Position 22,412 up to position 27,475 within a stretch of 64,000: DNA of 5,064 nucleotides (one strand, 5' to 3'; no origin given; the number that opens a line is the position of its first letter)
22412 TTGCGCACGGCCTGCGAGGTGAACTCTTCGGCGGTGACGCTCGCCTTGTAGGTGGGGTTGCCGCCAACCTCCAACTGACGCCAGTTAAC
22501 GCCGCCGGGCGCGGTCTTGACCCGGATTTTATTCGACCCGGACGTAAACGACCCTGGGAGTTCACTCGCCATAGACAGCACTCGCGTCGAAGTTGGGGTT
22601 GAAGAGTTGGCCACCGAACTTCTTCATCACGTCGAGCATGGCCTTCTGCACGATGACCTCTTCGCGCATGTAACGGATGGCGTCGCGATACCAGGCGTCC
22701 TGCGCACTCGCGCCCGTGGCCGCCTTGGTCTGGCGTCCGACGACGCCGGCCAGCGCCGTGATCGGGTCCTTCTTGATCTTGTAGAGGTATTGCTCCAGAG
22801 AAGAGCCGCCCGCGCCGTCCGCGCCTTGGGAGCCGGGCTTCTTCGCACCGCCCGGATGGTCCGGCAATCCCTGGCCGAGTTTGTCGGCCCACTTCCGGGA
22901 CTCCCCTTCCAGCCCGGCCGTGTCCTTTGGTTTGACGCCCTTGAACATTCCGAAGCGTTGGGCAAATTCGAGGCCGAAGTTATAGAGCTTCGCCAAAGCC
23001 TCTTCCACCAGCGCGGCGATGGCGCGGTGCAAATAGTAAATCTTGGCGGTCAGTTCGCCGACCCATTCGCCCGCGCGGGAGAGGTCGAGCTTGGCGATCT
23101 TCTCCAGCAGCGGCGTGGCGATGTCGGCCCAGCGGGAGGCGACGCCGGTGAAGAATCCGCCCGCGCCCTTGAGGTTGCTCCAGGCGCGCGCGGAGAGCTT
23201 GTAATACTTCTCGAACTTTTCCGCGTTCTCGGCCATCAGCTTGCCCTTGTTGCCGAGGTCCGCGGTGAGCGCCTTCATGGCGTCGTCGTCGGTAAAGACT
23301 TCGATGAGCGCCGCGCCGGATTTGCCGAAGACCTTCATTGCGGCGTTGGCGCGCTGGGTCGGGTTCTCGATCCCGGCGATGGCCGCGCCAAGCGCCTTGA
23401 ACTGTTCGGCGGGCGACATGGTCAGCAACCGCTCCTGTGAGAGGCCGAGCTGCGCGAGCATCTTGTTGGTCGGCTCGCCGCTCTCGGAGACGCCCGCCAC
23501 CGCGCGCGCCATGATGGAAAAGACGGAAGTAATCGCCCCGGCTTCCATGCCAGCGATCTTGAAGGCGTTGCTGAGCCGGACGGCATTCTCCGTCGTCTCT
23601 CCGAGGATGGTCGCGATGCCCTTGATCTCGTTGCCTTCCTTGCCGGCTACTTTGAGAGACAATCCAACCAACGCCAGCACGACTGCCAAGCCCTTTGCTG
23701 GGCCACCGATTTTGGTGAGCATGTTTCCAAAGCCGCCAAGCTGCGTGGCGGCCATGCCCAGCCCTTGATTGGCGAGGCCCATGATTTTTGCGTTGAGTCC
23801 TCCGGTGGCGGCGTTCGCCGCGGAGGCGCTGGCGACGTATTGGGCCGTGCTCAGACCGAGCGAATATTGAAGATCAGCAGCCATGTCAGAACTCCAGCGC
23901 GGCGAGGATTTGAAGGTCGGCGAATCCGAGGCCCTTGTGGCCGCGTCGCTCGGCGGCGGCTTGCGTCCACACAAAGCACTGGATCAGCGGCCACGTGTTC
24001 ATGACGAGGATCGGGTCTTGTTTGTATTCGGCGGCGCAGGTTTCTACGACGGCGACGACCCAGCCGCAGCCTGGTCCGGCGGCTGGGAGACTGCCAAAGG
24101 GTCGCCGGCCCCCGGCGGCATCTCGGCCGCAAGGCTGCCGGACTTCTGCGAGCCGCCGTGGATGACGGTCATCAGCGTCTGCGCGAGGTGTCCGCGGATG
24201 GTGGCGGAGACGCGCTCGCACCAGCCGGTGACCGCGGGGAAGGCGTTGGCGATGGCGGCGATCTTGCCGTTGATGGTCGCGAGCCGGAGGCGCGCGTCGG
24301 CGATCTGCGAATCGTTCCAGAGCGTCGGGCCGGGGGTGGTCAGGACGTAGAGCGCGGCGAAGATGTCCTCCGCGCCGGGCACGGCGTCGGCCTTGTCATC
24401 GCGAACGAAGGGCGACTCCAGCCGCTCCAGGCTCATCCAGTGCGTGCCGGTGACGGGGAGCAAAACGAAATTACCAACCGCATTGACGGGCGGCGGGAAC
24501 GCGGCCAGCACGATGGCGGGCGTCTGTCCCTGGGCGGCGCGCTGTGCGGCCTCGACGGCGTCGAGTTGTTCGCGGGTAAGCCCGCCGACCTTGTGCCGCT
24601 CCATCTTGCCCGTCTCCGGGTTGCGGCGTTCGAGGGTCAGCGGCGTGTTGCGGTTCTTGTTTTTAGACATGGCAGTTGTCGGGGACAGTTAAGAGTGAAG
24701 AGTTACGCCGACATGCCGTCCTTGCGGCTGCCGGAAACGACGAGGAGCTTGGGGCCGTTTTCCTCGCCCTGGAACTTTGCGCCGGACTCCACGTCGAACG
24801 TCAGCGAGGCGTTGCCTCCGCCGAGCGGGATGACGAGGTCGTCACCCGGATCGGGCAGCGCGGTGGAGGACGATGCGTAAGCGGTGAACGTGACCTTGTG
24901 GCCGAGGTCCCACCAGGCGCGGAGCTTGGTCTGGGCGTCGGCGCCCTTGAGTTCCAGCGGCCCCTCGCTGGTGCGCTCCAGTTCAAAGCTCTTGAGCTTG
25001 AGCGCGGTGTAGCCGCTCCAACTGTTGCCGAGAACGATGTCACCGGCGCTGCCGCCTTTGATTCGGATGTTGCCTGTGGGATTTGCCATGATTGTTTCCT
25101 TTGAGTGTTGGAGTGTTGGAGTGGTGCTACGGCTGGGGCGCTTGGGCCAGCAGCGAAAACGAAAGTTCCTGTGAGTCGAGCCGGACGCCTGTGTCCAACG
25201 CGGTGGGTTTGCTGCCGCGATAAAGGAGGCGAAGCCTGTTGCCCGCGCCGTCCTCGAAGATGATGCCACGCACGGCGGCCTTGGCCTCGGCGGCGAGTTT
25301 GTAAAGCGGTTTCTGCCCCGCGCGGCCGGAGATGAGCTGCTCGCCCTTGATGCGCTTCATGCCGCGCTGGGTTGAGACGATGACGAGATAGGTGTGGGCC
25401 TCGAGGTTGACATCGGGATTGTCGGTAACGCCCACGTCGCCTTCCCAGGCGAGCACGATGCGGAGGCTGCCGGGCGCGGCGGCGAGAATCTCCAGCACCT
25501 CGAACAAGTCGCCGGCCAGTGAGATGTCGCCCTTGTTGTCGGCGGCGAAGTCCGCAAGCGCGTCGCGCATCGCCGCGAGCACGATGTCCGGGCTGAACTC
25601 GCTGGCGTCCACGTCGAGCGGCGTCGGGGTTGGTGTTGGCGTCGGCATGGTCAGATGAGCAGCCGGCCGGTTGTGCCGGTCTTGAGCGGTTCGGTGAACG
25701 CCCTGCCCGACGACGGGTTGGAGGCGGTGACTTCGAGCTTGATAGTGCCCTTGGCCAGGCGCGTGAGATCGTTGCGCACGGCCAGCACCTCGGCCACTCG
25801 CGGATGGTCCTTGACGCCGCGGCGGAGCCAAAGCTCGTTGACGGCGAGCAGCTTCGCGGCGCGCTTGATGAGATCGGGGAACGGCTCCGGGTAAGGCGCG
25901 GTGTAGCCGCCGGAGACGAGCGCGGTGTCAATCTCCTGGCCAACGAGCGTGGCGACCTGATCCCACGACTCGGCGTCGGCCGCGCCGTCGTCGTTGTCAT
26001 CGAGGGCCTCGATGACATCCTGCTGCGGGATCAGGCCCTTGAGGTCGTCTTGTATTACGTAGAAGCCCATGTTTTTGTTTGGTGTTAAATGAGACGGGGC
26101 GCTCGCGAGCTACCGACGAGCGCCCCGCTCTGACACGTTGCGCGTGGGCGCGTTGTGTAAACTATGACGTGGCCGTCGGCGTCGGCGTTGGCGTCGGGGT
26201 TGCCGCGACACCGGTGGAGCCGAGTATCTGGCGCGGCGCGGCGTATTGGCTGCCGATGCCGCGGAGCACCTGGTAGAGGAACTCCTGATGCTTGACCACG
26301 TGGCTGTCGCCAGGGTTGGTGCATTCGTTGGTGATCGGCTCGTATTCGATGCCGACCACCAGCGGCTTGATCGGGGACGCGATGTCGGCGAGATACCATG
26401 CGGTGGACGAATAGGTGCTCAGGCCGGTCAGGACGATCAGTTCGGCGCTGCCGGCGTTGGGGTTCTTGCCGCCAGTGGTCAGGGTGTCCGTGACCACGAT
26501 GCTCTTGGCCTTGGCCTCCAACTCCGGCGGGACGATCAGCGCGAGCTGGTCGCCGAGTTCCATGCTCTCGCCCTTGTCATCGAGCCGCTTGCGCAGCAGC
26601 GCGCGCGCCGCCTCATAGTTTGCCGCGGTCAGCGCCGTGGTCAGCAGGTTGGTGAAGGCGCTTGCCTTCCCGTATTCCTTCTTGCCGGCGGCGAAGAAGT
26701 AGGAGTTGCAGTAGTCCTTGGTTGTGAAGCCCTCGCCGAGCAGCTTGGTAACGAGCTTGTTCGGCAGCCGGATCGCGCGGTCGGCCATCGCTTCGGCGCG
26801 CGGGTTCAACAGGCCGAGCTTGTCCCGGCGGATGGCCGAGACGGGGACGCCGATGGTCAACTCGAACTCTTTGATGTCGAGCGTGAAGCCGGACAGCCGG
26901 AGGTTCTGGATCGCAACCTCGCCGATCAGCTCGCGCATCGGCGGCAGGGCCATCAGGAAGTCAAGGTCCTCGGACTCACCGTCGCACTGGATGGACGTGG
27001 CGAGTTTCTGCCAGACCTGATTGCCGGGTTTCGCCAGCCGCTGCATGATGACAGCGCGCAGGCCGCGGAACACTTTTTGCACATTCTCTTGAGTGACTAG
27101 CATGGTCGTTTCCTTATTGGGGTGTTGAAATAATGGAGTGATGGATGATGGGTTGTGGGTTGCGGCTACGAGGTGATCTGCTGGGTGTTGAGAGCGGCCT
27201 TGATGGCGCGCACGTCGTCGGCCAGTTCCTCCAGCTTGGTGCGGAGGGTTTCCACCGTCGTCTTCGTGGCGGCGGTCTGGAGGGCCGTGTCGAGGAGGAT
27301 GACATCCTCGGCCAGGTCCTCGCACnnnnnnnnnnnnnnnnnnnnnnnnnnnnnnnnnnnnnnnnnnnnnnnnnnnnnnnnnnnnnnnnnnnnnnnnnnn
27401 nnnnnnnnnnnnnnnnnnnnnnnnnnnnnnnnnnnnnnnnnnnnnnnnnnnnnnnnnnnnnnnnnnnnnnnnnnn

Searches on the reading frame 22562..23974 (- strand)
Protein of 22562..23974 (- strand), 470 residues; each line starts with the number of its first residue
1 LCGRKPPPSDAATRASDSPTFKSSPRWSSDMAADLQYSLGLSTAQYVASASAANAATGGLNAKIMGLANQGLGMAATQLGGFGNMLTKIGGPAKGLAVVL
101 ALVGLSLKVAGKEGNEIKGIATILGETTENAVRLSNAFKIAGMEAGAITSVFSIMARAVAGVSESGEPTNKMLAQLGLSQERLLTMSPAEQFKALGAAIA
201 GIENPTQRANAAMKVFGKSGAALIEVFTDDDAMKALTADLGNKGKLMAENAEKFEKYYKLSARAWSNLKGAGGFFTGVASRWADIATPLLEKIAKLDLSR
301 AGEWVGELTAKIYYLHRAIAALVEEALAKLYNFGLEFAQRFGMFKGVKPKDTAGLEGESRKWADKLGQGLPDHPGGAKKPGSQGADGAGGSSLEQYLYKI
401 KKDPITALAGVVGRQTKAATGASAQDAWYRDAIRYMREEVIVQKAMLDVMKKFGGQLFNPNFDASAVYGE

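Call 12: search_protein_families(library=phrogs, proteins=[window:22562-23974:-], max_evalue=0.001)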
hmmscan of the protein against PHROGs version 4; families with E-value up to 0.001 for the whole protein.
window:22562-23974:- (470 aa): 3 families
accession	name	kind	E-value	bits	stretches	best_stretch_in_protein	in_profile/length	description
phrog_9483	-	tail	6.8e-12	45.7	1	115-248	70-204/657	tail length tape measure protein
phrog_3654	-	unknown function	8.7e-05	22.7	1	63-217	103-256/577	-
phrog_18863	-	unknown function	0.00048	19.4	1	108-253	190-337/848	-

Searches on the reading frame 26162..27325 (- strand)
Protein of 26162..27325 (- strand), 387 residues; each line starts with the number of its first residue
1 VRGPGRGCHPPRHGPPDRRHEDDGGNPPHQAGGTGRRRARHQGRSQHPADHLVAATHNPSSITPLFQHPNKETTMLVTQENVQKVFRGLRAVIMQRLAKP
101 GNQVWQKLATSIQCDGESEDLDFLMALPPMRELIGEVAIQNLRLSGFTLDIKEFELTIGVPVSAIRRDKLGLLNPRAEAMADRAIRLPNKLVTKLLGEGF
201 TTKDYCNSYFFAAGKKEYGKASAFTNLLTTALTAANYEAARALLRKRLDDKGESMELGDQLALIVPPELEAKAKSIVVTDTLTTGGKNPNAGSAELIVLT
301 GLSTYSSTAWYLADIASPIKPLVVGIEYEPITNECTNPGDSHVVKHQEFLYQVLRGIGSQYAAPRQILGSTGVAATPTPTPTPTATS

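Call 12: search_protein_families(library=phrogs, proteins=[window:26162-27325:-], max_evalue=0.001)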
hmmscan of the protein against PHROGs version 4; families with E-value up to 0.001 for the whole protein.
window:26162-27325:- (387 aa): 3 families
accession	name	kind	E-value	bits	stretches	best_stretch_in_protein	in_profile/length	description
phrog_371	-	head and packaging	4.6e-43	148.6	2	75-219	2-145/303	major head protein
phrog_4523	-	head and packaging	4.2e-11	43.3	1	134-313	416-587/644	major head and protease protein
phrog_133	-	head and packaging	9.6e-11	42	1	162-314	466-613/668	head maturation protease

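Call 77: find_related_loci(query=window:26162-27325:-, collection=genome_contigs, flank=10000)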
Query window:26162-27325:- (387 aa) in genome_contigs; peptide patterns used: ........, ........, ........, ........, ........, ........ (x = any residue, [..] = any of these).
83 stretches matched a pattern, but none encodes a relative of the query by tblastn (E <= 1e-3).
